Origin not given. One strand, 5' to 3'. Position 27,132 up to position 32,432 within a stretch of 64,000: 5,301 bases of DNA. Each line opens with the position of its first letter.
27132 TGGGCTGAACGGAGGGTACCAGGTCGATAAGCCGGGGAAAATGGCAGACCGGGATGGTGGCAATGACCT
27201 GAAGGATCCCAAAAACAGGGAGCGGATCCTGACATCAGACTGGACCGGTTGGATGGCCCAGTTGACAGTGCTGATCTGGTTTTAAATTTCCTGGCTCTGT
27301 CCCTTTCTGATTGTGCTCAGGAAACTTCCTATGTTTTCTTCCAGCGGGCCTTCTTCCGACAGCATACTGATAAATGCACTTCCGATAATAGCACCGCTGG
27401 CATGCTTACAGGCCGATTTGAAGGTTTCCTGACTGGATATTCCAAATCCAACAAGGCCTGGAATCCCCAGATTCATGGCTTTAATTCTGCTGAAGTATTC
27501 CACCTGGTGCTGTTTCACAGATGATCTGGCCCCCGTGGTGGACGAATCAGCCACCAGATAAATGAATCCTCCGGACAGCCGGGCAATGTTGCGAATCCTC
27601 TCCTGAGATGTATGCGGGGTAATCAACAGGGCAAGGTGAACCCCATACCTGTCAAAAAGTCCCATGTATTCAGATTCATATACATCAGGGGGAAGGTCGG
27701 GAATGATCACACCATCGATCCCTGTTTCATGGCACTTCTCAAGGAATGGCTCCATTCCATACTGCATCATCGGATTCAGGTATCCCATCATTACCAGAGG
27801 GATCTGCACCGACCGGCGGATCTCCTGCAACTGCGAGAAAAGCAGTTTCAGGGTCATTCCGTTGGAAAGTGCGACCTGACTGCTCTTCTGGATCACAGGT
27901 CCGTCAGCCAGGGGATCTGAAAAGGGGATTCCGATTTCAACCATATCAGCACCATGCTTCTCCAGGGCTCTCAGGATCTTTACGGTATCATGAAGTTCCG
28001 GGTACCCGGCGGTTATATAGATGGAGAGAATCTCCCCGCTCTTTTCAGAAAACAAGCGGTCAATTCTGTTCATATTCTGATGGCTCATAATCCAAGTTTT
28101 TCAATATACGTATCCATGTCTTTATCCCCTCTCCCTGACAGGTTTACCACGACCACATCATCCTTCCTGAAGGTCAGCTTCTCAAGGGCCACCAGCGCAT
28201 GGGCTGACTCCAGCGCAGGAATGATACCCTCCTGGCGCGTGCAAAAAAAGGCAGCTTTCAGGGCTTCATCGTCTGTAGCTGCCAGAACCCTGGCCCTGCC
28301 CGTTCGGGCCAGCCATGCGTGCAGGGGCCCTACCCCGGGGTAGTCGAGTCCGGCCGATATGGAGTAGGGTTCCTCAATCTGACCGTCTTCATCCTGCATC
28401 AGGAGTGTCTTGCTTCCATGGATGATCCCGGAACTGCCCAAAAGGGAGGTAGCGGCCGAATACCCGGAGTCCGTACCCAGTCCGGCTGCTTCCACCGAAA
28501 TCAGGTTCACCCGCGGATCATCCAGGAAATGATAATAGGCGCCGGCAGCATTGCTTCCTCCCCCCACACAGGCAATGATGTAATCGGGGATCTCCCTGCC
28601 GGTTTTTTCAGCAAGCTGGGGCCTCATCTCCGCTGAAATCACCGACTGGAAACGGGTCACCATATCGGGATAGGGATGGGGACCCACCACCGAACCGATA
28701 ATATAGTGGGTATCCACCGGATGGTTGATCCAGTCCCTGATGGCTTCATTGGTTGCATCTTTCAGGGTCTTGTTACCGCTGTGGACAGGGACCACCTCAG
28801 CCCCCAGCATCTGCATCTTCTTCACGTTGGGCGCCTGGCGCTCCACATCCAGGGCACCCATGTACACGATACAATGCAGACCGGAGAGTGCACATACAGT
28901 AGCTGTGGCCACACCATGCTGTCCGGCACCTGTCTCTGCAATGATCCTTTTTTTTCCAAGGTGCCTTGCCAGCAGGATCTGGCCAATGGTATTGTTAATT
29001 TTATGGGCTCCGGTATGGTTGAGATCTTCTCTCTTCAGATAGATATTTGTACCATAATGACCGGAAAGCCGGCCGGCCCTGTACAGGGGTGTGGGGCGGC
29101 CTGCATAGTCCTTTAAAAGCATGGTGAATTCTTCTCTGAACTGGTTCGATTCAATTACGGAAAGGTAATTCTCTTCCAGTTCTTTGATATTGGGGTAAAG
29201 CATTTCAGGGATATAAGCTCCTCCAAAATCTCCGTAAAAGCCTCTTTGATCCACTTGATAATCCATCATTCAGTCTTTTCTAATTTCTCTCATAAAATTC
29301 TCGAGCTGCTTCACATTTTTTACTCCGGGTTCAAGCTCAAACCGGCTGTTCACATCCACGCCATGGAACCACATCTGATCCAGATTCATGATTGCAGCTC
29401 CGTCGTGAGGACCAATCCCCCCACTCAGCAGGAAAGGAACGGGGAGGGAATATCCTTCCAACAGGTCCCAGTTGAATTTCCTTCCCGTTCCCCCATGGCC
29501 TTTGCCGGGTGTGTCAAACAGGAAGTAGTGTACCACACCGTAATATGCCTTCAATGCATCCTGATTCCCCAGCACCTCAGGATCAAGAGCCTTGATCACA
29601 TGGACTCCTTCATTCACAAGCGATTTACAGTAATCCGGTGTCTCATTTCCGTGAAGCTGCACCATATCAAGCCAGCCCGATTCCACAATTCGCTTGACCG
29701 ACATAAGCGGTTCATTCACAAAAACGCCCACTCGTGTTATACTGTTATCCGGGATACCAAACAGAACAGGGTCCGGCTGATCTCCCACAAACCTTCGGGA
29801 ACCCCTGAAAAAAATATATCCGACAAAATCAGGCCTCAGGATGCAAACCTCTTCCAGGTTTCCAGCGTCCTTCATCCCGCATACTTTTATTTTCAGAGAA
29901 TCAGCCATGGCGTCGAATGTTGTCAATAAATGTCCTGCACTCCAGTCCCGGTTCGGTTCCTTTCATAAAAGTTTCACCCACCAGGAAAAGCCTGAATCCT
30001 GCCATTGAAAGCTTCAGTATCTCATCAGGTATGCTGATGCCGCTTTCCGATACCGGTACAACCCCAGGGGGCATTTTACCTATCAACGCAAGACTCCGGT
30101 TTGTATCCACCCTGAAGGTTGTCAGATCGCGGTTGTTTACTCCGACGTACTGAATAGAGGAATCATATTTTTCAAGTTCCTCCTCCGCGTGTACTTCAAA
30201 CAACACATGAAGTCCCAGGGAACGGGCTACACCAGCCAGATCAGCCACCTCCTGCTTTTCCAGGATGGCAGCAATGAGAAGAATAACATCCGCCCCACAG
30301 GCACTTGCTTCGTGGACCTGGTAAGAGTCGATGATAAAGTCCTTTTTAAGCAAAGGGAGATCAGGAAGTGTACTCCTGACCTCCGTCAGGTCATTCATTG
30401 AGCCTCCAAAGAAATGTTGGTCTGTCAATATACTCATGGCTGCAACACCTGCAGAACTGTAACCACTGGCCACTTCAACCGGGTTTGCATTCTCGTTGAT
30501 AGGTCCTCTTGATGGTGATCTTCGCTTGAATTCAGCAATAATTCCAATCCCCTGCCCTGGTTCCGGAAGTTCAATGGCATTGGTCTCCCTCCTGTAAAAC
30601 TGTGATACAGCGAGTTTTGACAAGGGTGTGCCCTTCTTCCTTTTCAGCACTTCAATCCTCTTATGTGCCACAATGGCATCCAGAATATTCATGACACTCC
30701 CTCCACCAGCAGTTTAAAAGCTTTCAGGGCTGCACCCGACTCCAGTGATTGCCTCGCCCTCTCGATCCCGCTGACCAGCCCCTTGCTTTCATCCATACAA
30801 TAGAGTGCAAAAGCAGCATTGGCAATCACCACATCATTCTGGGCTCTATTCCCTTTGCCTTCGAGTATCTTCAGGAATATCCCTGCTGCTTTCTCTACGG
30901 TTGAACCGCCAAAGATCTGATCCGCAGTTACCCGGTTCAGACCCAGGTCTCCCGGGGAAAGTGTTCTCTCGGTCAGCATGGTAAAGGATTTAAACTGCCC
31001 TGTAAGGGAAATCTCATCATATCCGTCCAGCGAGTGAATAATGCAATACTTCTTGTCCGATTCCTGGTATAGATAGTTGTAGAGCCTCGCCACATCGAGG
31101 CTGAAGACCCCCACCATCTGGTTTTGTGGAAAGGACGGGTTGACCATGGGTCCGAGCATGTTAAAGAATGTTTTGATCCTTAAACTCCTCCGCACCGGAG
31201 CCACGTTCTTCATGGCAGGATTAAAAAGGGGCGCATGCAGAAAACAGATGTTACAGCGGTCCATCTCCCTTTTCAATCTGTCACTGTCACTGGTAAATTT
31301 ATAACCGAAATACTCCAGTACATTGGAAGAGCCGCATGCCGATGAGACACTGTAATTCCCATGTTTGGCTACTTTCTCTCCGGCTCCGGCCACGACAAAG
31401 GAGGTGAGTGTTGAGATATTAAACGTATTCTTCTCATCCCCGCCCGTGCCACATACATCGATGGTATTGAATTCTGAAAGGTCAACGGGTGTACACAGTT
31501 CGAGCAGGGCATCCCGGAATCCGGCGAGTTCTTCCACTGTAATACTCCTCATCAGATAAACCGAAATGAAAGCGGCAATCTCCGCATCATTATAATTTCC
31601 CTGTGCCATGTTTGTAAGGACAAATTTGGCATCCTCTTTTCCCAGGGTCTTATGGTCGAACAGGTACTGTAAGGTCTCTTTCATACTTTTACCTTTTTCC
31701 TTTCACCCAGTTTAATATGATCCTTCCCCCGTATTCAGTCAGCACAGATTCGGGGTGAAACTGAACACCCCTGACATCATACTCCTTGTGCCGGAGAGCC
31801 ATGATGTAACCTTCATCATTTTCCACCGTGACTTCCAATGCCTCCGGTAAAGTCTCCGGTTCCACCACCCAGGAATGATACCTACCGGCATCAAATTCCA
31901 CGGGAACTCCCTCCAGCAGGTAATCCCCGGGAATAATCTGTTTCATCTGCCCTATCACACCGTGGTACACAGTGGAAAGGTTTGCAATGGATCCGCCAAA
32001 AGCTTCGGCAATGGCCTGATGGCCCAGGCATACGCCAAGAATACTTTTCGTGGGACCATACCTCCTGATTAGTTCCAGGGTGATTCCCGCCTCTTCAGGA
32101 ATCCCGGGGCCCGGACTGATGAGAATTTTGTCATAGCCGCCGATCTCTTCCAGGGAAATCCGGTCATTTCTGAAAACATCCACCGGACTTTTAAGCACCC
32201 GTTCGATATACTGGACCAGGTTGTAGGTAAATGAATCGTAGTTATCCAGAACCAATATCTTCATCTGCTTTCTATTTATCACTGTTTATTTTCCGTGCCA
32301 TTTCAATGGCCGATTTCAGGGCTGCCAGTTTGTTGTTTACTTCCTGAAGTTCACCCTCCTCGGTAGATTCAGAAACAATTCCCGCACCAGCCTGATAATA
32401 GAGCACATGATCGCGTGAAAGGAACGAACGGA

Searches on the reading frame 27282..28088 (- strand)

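Call 6: search_protein_families(library=ncbifam, proteins=[window:27282-28088:-])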
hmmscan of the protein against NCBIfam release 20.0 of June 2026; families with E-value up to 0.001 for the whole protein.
window:27282-28088:- (268 aa): 2 families
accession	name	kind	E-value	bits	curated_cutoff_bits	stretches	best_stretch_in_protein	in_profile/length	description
TIGR00262.1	trpA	equivalog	6.7e-65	218.5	102.35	1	15-246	6-237/256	tryptophan synthase subunit alpha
NF009621.0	PRK13125.1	equivalog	4.2e-35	121.3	234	1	19-262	4-238/244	tryptophan synthase subunit alpha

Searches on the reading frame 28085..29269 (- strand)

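Call 6: search_protein_families(library=ncbifam, proteins=[window:28085-29269:-])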
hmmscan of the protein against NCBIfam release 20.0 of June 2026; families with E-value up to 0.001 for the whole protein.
window:28085-29269:- (394 aa): 41 families (the best 25 are shown)
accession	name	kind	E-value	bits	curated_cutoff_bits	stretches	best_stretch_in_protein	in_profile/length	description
NF010376.0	PRK13803.1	equivalog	4.2e-192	640.2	819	1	5-391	206-594/600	bifunctional phosphoribosylanthranilate isomerase/tryptophan synthase subunit beta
TIGR00263.1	trpB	equivalog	5.3e-176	585.4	392.45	1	10-390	1-383/385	tryptophan synthase subunit beta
NF010375.0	PRK13802.1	equivalog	1.8e-129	432.9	1386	1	8-388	275-669/695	bifunctional indole-3-glycerol phosphate synthase/tryptophan synthase subunit beta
TIGR01415.1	trpB_rel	hypoth_equivalog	5e-52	177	518.85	1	53-392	60-416/419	TrpB-like pyridoxal phosphate-dependent enzyme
NF009057.0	PRK12391.1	equivalog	5.5e-52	176.8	366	1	56-390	76-424/441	TrpB-like pyridoxal phosphate-dependent enzyme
NF006390.0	PRK08639.1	equivalog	1e-18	67.6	421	1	58-263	24-214/418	threonine ammonia-lyase IlvA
TIGR02079.1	THD1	equivalog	1.7e-18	66.6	440.55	1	58-263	15-206/410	threonine ammonia-lyase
NF005292.0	PRK06815.1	equivalog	9.4e-14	51.2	371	1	58-240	20-182/320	threonine/serine dehydratase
NF004996.0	PRK06381.1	equivalog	3.6e-13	49.2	266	1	58-380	12-317/319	threonine synthase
NF006094.0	PRK08246.1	subfamily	1e-11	44.8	331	1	58-264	22-203/310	serine/threonine dehydratase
NF005680.0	PRK07476.1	equivalog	3.9e-10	39.2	413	1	59-179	23-137/326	hydroxyectoine utilization dehydratase EutB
TIGR01127.1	ilvA_1Cterm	equivalog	1.2e-09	37.6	378.75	1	60-243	1-164/380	threonine ammonia-lyase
NF008735.0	PRK11761.1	equivalog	1.6e-09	37.4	413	1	52-173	6-125/296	cysteine synthase CysM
NF006050.0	PRK08197.1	equivalog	4.5e-09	35.6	303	1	60-163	81-181/406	threonine synthase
NF040741.1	ornith_OrtB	equivalog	5.3e-09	35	550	1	72-244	80-242/464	2-amino-4-oxopentanoate thiolase subunit OrtB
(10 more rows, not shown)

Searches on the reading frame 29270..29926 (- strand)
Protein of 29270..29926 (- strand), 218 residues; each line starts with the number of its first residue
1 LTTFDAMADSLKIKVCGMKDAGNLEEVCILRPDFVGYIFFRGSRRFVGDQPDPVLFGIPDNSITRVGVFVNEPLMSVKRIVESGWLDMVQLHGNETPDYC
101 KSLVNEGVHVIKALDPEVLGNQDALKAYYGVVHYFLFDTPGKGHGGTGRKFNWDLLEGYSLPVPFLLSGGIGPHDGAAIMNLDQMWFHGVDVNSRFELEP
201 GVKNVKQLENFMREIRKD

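Call 6: search_protein_families(library=ncbifam, proteins=[window:29270-29926:-])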
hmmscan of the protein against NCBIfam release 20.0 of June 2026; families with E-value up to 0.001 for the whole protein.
window:29270-29926:- (218 aa): 13 families
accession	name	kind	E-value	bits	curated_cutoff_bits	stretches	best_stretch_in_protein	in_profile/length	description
NF002298.0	PRK01222.1-4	equivalog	2.6e-39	135.1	215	1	11-217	3-204/209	phosphoribosylanthranilate isomerase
NF002295.0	PRK01222.1-1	equivalog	1.3e-36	126.1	216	1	10-217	2-212/219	phosphoribosylanthranilate isomerase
NF010376.0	PRK13803.1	equivalog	1.5e-35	123.1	819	1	9-218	3-208/600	bifunctional phosphoribosylanthranilate isomerase/tryptophan synthase subunit beta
NF006945.0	PRK09427.1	equivalog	5.9e-29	100.9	380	1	13-217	262-460/461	bifunctional indole-3-glycerol-phosphate synthase TrpC/phosphoribosylanthranilate isomerase TrpF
NF010563.0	PRK13958.1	equivalog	1.2e-26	93.5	234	1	11-215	1-203/210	phosphoribosylanthranilate isomerase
NF002299.0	PRK01222.1-6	equivalog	2.3e-24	86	231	1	5-217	12-227/231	phosphoribosylanthranilate isomerase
NF002301.0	PRK01222.2-1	equivalog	6.8e-24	84.6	232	1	11-212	3-206/217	phosphoribosylanthranilate isomerase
NF002296.0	PRK01222.1-2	equivalog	7.4e-24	84.8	270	1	12-217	9-214/221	phosphoribosylanthranilate isomerase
NF002300.0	PRK01222.1-7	equivalog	7.8e-24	84.4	212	1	12-217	3-193/195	phosphoribosylanthranilate isomerase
NF002297.0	PRK01222.1-3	equivalog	1.8e-20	73.3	259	1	11-213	1-197/204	phosphoribosylanthranilate isomerase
NF002302.0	PRK01222.2-2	equivalog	5e-18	66.1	172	1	12-216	2-187/193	phosphoribosylanthranilate isomerase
NF002303.0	PRK01222.2-3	equivalog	1.2e-10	41.3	224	1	11-202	1-185/208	phosphoribosylanthranilate isomerase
NF002304.0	PRK01222.2-4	equivalog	2.3e-06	27.2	181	1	13-217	3-205/208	phosphoribosylanthranilate isomerase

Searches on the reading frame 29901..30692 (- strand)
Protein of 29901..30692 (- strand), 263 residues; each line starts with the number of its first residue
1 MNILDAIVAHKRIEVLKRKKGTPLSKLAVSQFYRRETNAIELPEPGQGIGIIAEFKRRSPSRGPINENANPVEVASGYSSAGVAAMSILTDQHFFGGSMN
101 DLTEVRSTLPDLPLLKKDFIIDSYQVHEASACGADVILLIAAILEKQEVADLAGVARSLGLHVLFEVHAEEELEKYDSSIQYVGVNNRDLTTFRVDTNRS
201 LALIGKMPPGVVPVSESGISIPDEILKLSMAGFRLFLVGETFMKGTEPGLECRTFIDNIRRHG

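Call 6: search_protein_families(library=ncbifam, proteins=[window:29901-30692:-])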
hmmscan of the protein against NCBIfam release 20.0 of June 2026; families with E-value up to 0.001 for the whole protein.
window:29901-30692:- (263 aa): 14 families
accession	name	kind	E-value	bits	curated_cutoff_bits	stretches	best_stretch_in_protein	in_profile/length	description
NF001377.0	PRK00278.2-4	equivalog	1.6e-81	273.3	260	1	1-257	1-257/259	indole-3-glycerol phosphate synthase TrpC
NF001373.0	PRK00278.1-6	equivalog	7.9e-70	235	317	1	2-255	3-260/263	indole-3-glycerol phosphate synthase TrpC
NF001369.0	PRK00278.1-1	equivalog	6.4e-62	209.1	329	1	1-255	3-257/271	indole-3-glycerol phosphate synthase TrpC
NF001378.0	PRK00278.2-5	equivalog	2.3e-61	207.3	360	1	3-247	2-250/263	indole-3-glycerol phosphate synthase TrpC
NF001372.0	PRK00278.1-4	subfamily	8e-61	205.7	370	1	2-256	30-292/295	indole-3-glycerol phosphate synthase TrpC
NF001370.0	PRK00278.1-2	equivalog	8.6e-60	202.2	348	1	2-245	3-250/266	indole-3-glycerol phosphate synthase TrpC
NF001371.0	PRK00278.1-3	equivalog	9.2e-57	192.3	307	1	1-246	2-242/255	indole-3-glycerol phosphate synthase TrpC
NF001375.0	PRK00278.2-2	equivalog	2.9e-56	190.7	360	1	4-247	2-239/255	indole-3-glycerol phosphate synthase TrpC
NF006945.0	PRK09427.1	equivalog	8.2e-56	189.4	380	1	2-255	8-257/461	bifunctional indole-3-glycerol-phosphate synthase TrpC/phosphoribosylanthranilate isomerase TrpF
NF001376.0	PRK00278.2-3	equivalog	2.4e-48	164.8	284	1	47-256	42-252/255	indole-3-glycerol phosphate synthase TrpC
NF010562.0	PRK13957.1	equivalog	8.7e-48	162.6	414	1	3-244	9-240/252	indole-3-glycerol-phosphate synthase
NF001374.0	PRK00278.2-1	equivalog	1.1e-47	162.5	258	1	47-245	44-240/249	indole-3-glycerol phosphate synthase TrpC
NF010375.0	PRK13802.1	equivalog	6e-41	140.3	1386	1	1-247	1-248/695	bifunctional indole-3-glycerol phosphate synthase/tryptophan synthase subunit beta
NF041303.1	Indglycph_syn_Halo_TrpC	equivalog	1.1e-40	139.5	380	1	34-246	32-240/250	indole-3-glycerol phosphate synthase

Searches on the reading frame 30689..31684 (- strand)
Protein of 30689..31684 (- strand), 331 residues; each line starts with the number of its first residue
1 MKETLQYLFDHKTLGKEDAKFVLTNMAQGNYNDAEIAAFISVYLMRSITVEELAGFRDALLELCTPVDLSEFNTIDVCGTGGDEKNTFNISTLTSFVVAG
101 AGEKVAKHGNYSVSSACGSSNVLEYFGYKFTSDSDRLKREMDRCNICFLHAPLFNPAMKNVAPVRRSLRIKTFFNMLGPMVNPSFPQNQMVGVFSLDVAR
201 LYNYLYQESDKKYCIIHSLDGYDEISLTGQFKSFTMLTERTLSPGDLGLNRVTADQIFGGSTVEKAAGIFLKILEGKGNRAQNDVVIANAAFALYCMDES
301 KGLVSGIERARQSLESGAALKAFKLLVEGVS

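Call 6: search_protein_families(library=ncbifam, proteins=[window:30689-31684:-])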
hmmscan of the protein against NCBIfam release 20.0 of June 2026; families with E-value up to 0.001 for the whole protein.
window:30689-31684:- (331 aa): 12 families
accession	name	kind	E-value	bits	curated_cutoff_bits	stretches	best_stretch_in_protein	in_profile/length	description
TIGR01245.1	trpD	equivalog_domain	3.7e-92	309.2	199.05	1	6-327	2-328/330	anthranilate phosphoribosyltransferase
NF011201.0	PRK14607.1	equivalog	3.7e-82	276.7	670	1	1-326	195-524/534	bifunctional anthranilate synthase component II/anthranilate phosphoribosyltransferase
NF007073.0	PRK09522.1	equivalog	1.2e-52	179.6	738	1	3-321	202-522/531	bifunctional anthranilate synthase glutamate amidotransferase component TrpG/anthranilate phosphoribosyltransferase TrpD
NF006564.0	PRK09071.1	equivalog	3e-17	62.6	257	1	11-312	27-324/335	glycosyl transferase family protein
NF005635.0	PRK07394.1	equivalog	5.1e-17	62.2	287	1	11-327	19-341/348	hypothetical protein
TIGR02645.1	ARCH_P_rylase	hypoth_equivalog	3.6e-14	52.1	434.6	1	9-177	94-261/493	putative thymidine phosphorylase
TIGR03327.1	AMP_phos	equivalog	8.9e-11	41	535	1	9-173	95-258/500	AMP phosphorylase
NF003338.0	PRK04350.1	subfamily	9.4e-11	40.7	434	1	8-148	99-236/502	thymidine phosphorylase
NF006005.0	PRK08136.1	equivalog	1.3e-09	37.8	185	1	12-184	18-191/314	DNA-binding protein YbiB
TIGR02644.1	Y_phosphoryl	subfamily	3.2e-07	29.5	409.05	1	10-149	10-149/417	pyrimidine-nucleoside phosphorylase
NF004747.0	PRK06078.1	equivalog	6.8e-06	24.9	559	0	10-142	12-144/434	pyrimidine-nucleoside phosphorylase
NF004490.0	PRK05820.1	equivalog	0.00023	20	269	0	10-144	14-148/439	thymidine phosphorylase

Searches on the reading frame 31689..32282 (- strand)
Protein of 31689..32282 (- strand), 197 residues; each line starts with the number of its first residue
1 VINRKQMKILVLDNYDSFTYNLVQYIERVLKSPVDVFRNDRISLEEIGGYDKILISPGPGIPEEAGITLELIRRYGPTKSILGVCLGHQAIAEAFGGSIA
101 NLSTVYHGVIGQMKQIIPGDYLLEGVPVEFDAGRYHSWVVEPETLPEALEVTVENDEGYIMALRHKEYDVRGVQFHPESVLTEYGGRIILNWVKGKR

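Call 6: search_protein_families(library=ncbifam, proteins=[window:31689-32282:-])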
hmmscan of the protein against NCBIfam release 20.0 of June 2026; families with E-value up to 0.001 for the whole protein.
window:31689-32282:- (197 aa): 24 families
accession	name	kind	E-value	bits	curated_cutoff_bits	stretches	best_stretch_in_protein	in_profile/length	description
NF011201.0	PRK14607.1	equivalog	2.4e-67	227.8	670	1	8-196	1-189/534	bifunctional anthranilate synthase component II/anthranilate phosphoribosyltransferase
NF005849.0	PRK07765.1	equivalog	4.8e-61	205.8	308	1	7-194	1-190/219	aminodeoxychorismate/anthranilate synthase component II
NF005367.0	PRK06895.1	equivalog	1.4e-58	198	265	1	7-194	2-187/190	anthranilate synthase component II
NF005799.0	PRK07649.1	equivalog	3.7e-56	189.8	327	1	9-194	2-186/195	aminodeoxychorismate/anthranilate synthase component II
NF005946.0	PRK08007.1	equivalog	6.1e-54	182.4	332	1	9-194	2-186/187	aminodeoxychorismate synthase component 2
TIGR00566.1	trpG_papA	subfamily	2.1e-53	180.9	121.05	1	9-194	2-191/192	glutamine amidotransferase of anthranilate synthase or aminodeoxychorismate synthase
NF005271.0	PRK06774.1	equivalog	1.6e-45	154.9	340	1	9-194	2-190/191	aminodeoxychorismate synthase component II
NF006462.0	PRK08857.1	equivalog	2.1e-45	154.7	345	1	9-194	2-191/193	aminodeoxychorismate/anthranilate synthase component II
NF010081.0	PRK13566.1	equivalog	1.2e-42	146.1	645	1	5-193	527-717/729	anthranilate synthase component I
NF041322.1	Anth_synII_Halo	equivalog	2e-41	141.8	320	1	11-194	1-188/190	anthranilate synthase component II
TIGR01815.1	TrpE-clade3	equivalog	1.1e-34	119.5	739.15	1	7-186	517-695/717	anthranilate synthase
NF007073.0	PRK09522.1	equivalog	2.5e-33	115.8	738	1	8-189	3-183/531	bifunctional anthranilate synthase glutamate amidotransferase component TrpG/anthranilate phosphoribosyltransferase TrpD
TIGR01823.1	PabB-fungal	equivalog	1.9e-31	109.1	442.55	1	5-194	4-202/742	aminodeoxychorismate synthase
NF004169.0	PRK05637.1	equivalog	8e-26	90.9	332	1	7-190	3-199/210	anthranilate synthase component II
NF001975.0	PRK00758.1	equivalog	3.3e-24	85.5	198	1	7-194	2-180/185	GMP synthase subunit A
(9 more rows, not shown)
